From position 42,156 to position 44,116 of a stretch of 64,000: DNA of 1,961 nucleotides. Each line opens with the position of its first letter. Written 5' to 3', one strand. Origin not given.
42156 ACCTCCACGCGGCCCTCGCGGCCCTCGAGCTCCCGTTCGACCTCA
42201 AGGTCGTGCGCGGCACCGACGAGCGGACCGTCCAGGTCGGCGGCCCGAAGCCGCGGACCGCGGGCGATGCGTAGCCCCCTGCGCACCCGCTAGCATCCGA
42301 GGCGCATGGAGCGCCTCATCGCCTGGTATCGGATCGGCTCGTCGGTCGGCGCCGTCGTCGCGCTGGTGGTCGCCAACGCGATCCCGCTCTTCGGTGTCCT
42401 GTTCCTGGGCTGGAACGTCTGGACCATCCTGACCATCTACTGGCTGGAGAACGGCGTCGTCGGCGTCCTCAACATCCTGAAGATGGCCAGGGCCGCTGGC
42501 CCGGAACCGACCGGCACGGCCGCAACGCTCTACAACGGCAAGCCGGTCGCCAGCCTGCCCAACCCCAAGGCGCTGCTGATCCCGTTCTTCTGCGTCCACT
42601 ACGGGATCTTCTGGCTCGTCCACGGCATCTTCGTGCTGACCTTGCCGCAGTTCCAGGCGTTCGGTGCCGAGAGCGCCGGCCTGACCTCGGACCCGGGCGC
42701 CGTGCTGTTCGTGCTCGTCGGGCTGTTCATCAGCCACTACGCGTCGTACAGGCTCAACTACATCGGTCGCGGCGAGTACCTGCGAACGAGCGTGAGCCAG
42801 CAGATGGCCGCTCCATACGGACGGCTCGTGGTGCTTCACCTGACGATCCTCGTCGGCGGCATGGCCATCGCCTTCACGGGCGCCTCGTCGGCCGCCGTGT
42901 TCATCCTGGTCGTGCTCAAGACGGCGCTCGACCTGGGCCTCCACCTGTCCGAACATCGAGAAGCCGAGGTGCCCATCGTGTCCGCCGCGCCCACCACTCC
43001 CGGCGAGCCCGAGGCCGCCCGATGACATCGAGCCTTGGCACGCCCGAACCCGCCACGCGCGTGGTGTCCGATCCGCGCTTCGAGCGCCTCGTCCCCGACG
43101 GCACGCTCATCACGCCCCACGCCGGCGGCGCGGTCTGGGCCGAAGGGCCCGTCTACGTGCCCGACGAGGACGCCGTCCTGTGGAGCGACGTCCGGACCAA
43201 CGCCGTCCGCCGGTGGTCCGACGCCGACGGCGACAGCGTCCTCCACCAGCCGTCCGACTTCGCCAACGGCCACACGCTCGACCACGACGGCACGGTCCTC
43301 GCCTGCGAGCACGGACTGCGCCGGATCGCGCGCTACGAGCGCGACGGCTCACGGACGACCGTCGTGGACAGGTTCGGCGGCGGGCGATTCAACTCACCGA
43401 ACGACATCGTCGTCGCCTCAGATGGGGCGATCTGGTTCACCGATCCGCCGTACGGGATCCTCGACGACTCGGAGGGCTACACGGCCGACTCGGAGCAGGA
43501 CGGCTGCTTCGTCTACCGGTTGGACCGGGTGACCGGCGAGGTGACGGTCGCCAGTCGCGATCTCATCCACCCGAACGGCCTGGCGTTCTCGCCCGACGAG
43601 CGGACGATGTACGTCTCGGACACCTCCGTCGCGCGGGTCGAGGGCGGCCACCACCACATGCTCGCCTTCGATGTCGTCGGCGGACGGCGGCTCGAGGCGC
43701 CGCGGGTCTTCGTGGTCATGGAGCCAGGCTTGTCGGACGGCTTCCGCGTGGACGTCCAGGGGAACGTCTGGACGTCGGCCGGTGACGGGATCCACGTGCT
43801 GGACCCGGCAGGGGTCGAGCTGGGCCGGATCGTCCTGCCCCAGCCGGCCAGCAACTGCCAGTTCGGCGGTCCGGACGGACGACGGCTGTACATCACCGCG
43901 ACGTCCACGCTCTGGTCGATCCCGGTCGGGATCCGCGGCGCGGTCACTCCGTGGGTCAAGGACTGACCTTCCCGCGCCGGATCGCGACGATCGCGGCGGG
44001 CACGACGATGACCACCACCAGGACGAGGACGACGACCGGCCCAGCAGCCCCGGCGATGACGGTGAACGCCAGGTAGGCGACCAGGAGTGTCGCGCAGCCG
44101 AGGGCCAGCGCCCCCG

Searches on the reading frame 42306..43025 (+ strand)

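Call 5: search_protein_families(library=pfam, proteins=[window:42306-43025:+], max_evalue=0.01)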
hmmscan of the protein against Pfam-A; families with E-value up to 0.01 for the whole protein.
window:42306-43025:+ (239 aa): 1 family
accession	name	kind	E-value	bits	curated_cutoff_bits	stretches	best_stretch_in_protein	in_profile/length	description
PF20108.4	DUF6498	-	3.5e-61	206.5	23.7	1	14-221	9-202/207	Family of unknown function (DUF6498)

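Call 6: search_protein_families(library=ncbifam, proteins=[window:42306-43025:+], max_evalue=0.01)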
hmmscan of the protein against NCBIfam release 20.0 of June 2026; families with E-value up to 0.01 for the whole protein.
window:42306-43025:+ (239 aa): 0 families

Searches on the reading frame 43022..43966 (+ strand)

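Call 5: search_protein_families(library=pfam, proteins=[window:43022-43966:+], max_evalue=0.01)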
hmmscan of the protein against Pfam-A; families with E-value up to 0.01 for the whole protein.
window:43022-43966:+ (314 aa): 3 families
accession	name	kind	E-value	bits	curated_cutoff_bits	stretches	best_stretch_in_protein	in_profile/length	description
PF08450.18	SGL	-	1.4e-47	162.8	26.3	1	39-294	1-245/246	SMP-30/Gluconolactonase/LRE-like region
PF03088.22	Str_synth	-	1.4e-07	31.9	25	1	158-206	33-81/89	Strictosidine synthase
PF01436.27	NHL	-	0.0048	17.3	20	0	123-138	1-16/28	NHL repeat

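Call 6: search_protein_families(library=ncbifam, proteins=[window:43022-43966:+], max_evalue=0.01)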
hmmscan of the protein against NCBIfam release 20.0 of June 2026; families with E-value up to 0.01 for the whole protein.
window:43022-43966:+ (314 aa): 1 family
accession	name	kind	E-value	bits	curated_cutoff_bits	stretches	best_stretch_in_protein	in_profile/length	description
NF033206.1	ScyE_fam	subfamily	0.00041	20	80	0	85-141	259-319/333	ScyD/ScyE family protein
